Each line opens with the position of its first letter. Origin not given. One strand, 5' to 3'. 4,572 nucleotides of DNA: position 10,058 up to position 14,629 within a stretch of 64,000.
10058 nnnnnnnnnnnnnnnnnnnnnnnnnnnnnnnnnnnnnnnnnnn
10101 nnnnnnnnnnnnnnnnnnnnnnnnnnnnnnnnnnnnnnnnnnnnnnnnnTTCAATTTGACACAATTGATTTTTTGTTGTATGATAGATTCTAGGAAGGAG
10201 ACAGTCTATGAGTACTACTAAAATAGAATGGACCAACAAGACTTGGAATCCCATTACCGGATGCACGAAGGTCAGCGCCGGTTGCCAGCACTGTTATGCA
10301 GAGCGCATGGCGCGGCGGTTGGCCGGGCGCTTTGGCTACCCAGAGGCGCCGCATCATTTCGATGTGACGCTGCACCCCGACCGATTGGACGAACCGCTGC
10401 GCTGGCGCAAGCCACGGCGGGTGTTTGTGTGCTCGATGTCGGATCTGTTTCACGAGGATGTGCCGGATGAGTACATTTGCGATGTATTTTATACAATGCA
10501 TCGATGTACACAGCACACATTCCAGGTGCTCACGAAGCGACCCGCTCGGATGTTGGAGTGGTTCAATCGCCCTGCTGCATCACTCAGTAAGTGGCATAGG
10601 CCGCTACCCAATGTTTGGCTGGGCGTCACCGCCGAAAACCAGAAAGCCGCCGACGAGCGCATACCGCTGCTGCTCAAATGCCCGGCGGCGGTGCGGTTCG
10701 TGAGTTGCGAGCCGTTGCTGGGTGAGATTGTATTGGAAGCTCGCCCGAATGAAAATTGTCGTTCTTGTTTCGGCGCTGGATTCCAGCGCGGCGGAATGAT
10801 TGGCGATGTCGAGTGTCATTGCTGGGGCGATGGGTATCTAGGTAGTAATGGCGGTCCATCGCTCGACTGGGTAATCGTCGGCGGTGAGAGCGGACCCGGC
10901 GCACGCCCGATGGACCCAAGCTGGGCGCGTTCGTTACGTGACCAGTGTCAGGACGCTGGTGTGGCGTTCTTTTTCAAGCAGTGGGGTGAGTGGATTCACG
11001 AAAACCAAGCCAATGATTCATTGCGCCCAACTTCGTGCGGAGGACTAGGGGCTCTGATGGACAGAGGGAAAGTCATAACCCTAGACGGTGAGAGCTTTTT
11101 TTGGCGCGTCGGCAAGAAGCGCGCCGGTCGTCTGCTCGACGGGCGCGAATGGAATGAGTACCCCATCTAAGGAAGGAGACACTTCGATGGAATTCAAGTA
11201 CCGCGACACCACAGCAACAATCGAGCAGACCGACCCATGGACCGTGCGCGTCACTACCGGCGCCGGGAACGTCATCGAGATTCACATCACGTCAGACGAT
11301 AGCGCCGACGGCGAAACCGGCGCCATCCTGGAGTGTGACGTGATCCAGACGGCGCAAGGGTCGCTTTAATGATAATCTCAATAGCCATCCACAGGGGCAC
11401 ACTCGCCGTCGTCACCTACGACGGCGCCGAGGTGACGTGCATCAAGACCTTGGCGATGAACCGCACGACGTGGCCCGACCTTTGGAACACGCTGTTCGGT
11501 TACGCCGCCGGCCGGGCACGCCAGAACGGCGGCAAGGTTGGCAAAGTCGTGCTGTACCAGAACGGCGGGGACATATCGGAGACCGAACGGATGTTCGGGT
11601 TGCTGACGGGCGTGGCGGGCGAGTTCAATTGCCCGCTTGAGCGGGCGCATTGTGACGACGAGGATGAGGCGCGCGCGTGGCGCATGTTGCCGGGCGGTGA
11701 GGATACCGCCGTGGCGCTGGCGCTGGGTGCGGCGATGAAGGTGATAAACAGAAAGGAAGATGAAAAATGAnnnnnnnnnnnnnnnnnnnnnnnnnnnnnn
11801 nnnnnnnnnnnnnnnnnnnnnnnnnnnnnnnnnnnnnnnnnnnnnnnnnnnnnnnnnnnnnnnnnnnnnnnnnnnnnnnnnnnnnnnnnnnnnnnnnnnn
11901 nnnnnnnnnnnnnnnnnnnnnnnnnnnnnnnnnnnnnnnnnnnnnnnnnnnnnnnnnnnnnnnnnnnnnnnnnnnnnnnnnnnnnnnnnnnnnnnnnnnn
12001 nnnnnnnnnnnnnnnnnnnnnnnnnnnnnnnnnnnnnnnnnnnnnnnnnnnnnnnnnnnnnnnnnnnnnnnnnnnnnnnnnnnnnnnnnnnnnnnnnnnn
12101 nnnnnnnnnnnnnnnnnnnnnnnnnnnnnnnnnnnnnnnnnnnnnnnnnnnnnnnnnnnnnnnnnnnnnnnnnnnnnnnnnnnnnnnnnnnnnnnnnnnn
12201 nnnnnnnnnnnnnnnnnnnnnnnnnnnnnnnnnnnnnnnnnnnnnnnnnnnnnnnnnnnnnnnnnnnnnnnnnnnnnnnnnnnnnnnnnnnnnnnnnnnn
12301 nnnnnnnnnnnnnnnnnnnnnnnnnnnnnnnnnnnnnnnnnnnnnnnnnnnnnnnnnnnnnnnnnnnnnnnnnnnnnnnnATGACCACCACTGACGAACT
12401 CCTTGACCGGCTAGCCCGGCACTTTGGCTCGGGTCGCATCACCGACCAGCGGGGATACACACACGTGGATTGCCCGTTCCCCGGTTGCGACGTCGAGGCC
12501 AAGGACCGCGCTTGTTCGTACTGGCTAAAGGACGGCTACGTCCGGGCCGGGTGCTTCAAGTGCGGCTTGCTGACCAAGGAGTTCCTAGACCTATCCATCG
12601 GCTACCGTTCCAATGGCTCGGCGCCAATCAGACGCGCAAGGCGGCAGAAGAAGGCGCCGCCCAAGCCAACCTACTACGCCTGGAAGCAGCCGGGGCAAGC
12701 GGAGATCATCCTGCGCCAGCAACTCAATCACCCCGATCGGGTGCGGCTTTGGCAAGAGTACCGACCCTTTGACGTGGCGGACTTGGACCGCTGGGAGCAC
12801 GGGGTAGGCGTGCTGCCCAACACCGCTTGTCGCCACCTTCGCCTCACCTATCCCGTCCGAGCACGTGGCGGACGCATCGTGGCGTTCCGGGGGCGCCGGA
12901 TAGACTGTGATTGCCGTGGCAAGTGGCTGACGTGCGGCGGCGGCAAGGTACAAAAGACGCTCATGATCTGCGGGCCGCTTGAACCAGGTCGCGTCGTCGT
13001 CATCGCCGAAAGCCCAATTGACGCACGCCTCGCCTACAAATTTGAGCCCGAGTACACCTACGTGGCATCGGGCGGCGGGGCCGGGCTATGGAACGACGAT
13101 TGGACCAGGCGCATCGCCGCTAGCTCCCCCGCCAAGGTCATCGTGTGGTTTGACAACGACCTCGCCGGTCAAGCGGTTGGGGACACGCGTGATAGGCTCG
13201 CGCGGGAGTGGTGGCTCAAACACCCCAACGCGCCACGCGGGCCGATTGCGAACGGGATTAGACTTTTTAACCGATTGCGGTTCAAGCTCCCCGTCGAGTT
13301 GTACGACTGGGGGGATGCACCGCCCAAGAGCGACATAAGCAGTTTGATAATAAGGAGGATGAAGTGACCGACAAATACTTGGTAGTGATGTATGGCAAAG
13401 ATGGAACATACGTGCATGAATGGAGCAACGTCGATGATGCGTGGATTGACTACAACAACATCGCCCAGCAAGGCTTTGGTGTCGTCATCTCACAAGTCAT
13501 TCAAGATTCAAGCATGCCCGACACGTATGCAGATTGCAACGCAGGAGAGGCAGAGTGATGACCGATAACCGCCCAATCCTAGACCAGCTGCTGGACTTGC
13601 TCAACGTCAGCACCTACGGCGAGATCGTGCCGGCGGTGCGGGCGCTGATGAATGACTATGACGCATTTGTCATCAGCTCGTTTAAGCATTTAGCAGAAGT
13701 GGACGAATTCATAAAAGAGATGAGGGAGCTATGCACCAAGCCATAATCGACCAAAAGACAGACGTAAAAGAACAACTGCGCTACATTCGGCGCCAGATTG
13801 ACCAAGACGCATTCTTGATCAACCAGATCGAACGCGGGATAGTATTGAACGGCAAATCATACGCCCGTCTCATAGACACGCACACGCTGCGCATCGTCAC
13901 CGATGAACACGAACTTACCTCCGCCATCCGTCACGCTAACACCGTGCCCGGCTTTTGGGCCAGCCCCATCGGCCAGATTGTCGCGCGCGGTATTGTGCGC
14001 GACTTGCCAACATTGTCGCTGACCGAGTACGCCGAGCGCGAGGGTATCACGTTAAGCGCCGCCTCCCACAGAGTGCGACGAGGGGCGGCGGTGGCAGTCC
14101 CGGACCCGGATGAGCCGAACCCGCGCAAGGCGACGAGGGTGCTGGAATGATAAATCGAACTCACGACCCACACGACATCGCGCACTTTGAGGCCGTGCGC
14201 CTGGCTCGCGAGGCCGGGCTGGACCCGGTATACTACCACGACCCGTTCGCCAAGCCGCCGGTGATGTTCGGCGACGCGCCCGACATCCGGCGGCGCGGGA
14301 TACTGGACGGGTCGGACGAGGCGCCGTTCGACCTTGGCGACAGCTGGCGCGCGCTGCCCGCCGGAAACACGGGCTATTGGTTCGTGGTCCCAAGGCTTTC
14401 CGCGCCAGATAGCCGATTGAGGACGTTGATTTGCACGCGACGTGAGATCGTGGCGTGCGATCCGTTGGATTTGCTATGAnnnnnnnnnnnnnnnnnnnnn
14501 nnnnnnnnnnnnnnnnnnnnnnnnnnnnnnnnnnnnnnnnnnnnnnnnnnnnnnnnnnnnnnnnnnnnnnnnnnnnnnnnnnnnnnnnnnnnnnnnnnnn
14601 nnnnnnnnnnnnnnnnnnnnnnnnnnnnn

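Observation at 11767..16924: RNA-repair-like gene set: KxDG ligase, HAD 3'-phosphatase-like enzyme, plus the 2H phosphoesterase elsewhere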

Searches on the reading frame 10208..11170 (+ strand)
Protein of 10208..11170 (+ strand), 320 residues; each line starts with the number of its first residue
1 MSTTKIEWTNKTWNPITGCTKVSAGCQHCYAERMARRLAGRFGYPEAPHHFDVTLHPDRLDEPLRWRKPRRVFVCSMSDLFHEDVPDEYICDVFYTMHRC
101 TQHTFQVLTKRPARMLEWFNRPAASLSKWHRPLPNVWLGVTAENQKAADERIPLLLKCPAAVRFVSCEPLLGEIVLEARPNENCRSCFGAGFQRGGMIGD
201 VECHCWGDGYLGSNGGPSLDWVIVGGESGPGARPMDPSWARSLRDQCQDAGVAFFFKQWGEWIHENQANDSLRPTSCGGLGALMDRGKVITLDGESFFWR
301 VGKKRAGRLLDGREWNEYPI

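Call 3: search_protein_families(library=pfam, proteins=[window:10208-11170:+], max_evalue=0.1)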
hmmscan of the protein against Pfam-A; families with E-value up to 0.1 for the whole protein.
window:10208-11170:+ (320 aa): 1 family
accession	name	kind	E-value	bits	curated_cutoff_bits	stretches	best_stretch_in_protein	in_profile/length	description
PF07505.17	DUF5131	-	2.1e-102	342.2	28.9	1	3-319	1-243/243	Protein of unknown function (DUF5131)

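Call 5: search_protein_families(library=phrogs, proteins=[window:10208-11170:+], max_evalue=0.01)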
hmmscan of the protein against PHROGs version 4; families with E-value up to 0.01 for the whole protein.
window:10208-11170:+ (320 aa): 1 family
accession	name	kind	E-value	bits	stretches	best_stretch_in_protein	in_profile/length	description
phrog_2045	-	unknown function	5.5e-119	398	1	1-319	2-284/299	-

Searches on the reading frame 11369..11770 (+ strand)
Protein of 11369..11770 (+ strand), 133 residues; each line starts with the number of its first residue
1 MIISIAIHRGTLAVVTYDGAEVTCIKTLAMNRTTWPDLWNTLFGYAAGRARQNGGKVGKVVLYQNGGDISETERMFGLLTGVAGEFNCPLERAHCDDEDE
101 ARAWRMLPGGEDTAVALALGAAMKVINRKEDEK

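Call 3: search_protein_families(library=pfam, proteins=[window:11369-11770:+], max_evalue=0.1)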
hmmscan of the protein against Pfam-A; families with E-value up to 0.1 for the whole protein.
window:11369-11770:+ (133 aa): 0 families

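Call 5: search_protein_families(library=phrogs, proteins=[window:11369-11770:+], max_evalue=0.01)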
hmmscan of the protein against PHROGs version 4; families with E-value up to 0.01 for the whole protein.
window:11369-11770:+ (133 aa): 0 families

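Call 62: search_protein_families(library=pfam, proteins=[window:11369-11770:+], max_evalue=10)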
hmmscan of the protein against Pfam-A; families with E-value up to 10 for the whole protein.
window:11369-11770:+ (133 aa): 0 families

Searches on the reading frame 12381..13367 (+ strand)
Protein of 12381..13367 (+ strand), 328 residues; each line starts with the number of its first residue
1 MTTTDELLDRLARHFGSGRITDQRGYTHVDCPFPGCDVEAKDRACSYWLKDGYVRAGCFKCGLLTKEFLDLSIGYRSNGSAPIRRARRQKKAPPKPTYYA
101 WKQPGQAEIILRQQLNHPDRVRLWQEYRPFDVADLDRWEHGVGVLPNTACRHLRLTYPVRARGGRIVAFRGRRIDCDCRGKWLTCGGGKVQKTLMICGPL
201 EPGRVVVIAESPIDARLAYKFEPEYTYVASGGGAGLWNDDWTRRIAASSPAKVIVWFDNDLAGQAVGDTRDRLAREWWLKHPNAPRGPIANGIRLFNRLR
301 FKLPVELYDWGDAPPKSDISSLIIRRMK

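Call 3: search_protein_families(library=pfam, proteins=[window:12381-13367:+], max_evalue=0.1)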
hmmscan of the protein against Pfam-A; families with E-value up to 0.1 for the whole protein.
window:12381-13367:+ (328 aa): 3 families
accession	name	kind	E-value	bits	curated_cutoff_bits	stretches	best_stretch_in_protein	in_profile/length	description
PF01751.28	Toprim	-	0.0028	18.2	23.1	1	206-267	2-73/96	Toprim domain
PF13155.12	Toprim_2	-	0.003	18.3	22.1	1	207-266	1-58/88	Toprim-like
PF08275.17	DNAG_N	-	0.022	15.3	26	1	154-183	78-107/128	DNA primase catalytic core, N-terminal domain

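Call 5: search_protein_families(library=phrogs, proteins=[window:12381-13367:+], max_evalue=0.01)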
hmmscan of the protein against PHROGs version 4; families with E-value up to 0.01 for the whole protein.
window:12381-13367:+ (328 aa): 2 families
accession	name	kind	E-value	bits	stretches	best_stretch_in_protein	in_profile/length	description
phrog_47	-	DNA, RNA and nucleotide metabolism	2.7e-12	47.1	1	9-265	32-289/947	DNA primase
phrog_239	-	DNA, RNA and nucleotide metabolism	0.00055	20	1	23-265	35-266/801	DNA primase/helicase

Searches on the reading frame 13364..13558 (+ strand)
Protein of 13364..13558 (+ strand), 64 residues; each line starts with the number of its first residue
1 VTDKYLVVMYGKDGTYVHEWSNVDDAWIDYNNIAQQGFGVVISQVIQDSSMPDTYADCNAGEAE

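Call 76: search_protein_families(library=pfam, proteins=[window:13364-13558:+], max_evalue=0.1)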
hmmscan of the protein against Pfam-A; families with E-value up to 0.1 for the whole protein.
window:13364-13558:+ (64 aa): 0 families

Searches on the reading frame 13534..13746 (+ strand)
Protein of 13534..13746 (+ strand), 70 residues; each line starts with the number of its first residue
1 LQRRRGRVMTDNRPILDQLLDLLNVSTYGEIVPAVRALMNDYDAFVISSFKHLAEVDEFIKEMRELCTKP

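Call 76: search_protein_families(library=pfam, proteins=[window:13534-13746:+], max_evalue=0.1)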
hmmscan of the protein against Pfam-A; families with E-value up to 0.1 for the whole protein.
window:13534-13746:+ (70 aa): 0 families

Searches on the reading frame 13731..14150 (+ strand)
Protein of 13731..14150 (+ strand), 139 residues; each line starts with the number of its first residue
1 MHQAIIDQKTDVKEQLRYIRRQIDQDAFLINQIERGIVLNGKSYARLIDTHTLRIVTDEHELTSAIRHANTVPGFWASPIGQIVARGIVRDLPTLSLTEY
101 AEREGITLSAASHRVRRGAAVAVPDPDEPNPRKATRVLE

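Call 5: search_protein_families(library=phrogs, proteins=[window:13731-14150:+], max_evalue=0.01)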
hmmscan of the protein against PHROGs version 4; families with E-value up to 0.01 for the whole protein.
window:13731-14150:+ (139 aa): 1 family
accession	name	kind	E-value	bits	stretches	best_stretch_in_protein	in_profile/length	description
phrog_11138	-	unknown function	0.0043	18.4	1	92-118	105-131/142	-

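Call 76: search_protein_families(library=pfam, proteins=[window:13731-14150:+], max_evalue=0.1)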
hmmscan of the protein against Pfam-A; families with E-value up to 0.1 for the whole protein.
window:13731-14150:+ (139 aa): 2 families
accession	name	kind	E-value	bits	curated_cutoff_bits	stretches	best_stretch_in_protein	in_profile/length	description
PF13412.12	HTH_24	-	0.069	13.2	21.9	0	93-117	16-40/48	Winged helix-turn-helix DNA-binding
PF02383.23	Syja_N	-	0.077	12.8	27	1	10-82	165-225/305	SacI homology domain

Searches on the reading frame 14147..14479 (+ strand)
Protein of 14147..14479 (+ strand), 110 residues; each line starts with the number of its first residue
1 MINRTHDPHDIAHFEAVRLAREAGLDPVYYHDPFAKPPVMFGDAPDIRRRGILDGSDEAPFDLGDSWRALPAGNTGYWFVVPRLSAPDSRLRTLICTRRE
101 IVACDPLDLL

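Call 71: search_protein_families(library=phrogs, proteins=[window:14147-14479:+], max_evalue=0.01)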
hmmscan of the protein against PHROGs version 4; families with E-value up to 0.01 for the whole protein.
window:14147-14479:+ (110 aa): 0 families

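Call 76: search_protein_families(library=pfam, proteins=[window:14147-14479:+], max_evalue=0.1)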
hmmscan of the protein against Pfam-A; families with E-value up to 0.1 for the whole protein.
window:14147-14479:+ (110 aa): 0 families
